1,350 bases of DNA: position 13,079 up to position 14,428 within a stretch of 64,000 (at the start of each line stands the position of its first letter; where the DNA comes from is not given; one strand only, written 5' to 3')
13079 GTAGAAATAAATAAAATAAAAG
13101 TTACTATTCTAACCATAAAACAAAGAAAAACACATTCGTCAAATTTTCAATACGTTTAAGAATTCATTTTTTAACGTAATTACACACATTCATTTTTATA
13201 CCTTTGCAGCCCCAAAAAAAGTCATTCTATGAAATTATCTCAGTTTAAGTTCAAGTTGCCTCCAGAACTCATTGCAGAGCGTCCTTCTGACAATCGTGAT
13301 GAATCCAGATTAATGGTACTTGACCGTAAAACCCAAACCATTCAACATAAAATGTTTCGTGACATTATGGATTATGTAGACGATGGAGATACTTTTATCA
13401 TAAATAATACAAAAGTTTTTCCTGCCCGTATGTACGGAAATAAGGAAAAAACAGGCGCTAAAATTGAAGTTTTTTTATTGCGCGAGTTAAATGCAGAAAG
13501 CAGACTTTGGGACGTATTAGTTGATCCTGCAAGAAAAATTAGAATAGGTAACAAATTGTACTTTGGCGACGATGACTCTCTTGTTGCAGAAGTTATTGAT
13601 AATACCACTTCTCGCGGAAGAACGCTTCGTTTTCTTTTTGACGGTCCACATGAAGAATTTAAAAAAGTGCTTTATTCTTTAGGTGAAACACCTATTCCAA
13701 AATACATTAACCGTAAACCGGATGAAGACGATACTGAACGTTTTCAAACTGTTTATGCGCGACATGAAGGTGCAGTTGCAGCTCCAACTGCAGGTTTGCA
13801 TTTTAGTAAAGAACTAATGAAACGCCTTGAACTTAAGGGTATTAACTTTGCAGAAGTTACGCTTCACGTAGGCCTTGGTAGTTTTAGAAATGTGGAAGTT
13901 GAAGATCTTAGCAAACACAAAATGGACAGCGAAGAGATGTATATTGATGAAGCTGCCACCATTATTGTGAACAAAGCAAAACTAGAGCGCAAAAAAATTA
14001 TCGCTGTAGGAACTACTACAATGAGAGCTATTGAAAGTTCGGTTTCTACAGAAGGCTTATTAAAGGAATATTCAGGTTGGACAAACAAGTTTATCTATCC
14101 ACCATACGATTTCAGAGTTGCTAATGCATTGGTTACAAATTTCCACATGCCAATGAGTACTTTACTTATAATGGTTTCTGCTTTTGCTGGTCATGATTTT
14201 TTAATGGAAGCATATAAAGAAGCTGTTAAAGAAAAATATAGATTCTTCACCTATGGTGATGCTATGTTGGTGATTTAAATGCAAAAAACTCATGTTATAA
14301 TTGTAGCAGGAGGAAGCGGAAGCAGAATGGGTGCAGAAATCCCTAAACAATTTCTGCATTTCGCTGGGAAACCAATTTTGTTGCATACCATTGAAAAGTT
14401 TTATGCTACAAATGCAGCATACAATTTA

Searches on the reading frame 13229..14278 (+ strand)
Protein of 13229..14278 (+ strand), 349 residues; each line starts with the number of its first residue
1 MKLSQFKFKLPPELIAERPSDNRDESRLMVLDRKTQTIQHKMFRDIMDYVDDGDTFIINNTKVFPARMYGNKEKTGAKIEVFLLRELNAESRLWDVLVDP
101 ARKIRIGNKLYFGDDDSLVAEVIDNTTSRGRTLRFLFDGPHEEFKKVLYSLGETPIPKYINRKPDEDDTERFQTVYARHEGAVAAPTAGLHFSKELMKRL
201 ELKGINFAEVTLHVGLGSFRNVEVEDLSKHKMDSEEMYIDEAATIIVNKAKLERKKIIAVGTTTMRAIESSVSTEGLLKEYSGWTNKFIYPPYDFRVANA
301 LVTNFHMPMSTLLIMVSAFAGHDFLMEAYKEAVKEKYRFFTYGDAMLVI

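Call 20: find_encoding_contigs(protein=window:13229-14278:+, flank=10000, max_places=1)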
Protein window:13229-14278:+ (349 aa): 11 contigs read that carry it; 1 place shown.
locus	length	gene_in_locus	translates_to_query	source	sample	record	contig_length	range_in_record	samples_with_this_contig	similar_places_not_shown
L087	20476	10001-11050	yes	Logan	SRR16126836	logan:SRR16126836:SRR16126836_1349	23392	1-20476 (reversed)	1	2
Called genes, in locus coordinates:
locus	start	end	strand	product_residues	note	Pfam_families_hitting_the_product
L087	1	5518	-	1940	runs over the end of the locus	PF18911:PKD_4, PF18911:PKD_4, PF00801:PKD, PF18911:PKD_4, PF18911:PKD_4, PF00801:PKD, PF18911:PKD_4, PF18911:PKD_4, +24 more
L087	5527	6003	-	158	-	PF13585:CHU_C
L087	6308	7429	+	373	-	PF00512:HisKA, PF02518:HATPase_c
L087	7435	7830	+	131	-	PF00072:Response_reg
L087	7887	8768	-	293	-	PF24161:CCDC39 (weak)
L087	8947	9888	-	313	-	PF01832:Glucosaminidase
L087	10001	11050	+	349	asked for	PF02547:Queuosine_synth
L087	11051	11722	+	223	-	PF01128:IspD, PF12804:NTP_transf_3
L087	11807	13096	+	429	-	PF02844:GARS_N, PF01071:GARS_A, PF02655:ATP-grasp_3, PF02843:GARS_C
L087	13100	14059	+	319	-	PF03301:Trp_dioxygenase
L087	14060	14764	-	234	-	PF26696:PTL_trimer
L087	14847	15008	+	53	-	-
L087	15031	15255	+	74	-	PF04023:FeoA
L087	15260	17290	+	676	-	PF01926:MMR_HSR1, PF02421:FeoB_N, PF03193:RsgA_GTPase (faint), PF07670:Gate, PF07664:FeoB_C, PF07670:Gate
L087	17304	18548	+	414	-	PF07690:MFS_1, PF00083:Sugar_tr, PF13347:MFS_2 (weak), PF00083:Sugar_tr (weak), PF07690:MFS_1, PF12832:MFS_1_like (weak)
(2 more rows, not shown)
